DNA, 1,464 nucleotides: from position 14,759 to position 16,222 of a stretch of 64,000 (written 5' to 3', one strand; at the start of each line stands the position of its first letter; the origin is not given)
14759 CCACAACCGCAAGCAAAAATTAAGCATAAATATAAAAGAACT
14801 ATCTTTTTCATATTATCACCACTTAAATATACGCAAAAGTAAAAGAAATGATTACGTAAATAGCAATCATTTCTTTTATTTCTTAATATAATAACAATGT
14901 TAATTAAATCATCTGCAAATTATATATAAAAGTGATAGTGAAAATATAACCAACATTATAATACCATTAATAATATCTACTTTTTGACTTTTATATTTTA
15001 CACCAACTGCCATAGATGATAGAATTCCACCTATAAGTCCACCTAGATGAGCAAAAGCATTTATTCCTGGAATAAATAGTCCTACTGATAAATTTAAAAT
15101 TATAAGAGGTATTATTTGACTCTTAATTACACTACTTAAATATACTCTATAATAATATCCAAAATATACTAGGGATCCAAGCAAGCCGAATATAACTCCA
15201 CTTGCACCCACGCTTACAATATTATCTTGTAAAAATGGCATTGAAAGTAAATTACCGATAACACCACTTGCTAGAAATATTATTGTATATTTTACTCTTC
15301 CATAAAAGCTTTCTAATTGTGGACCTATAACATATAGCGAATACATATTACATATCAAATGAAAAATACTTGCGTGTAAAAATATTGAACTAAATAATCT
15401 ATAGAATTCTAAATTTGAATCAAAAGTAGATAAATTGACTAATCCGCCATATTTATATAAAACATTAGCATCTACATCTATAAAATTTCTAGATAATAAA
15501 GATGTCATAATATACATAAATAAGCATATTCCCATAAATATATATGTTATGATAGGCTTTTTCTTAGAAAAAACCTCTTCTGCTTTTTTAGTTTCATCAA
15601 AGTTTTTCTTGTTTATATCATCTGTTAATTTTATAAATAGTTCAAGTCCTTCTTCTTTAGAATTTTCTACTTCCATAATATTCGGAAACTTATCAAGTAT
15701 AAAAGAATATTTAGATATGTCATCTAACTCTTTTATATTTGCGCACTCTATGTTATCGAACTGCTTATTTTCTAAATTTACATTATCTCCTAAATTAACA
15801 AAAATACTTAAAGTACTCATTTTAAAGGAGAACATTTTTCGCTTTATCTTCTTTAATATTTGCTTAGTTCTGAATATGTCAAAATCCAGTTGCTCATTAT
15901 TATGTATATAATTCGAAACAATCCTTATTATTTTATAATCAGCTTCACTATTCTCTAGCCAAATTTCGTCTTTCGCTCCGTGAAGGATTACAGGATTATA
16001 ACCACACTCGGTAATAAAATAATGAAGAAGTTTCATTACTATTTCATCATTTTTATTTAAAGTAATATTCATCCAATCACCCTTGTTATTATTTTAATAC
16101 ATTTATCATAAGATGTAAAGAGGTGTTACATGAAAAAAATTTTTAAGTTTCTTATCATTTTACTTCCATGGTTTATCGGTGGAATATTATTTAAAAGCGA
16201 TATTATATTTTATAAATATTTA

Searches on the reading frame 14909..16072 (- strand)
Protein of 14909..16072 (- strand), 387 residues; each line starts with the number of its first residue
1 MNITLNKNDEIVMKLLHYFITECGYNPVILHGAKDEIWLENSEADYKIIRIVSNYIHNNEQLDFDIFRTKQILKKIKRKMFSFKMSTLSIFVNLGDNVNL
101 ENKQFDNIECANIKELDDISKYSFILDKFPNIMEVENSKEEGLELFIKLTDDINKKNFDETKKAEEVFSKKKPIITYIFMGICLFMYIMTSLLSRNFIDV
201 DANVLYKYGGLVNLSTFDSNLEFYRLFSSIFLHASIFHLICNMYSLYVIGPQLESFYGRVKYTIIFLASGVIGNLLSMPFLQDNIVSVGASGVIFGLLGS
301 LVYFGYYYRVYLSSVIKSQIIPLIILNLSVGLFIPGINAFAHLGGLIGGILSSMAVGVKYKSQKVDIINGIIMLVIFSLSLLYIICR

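Call 89: search_protein_families(library=pfam, proteins=[window:14909-16072:-], max_evalue=0.00001)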
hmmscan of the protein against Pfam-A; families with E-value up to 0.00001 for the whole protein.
window:14909-16072:- (387 aa): 1 family
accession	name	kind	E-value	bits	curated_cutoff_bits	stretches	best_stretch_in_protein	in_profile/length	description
PF01694.28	Rhomboid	-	2.1e-34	119.2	22.6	1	222-355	3-139/143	Rhomboid domain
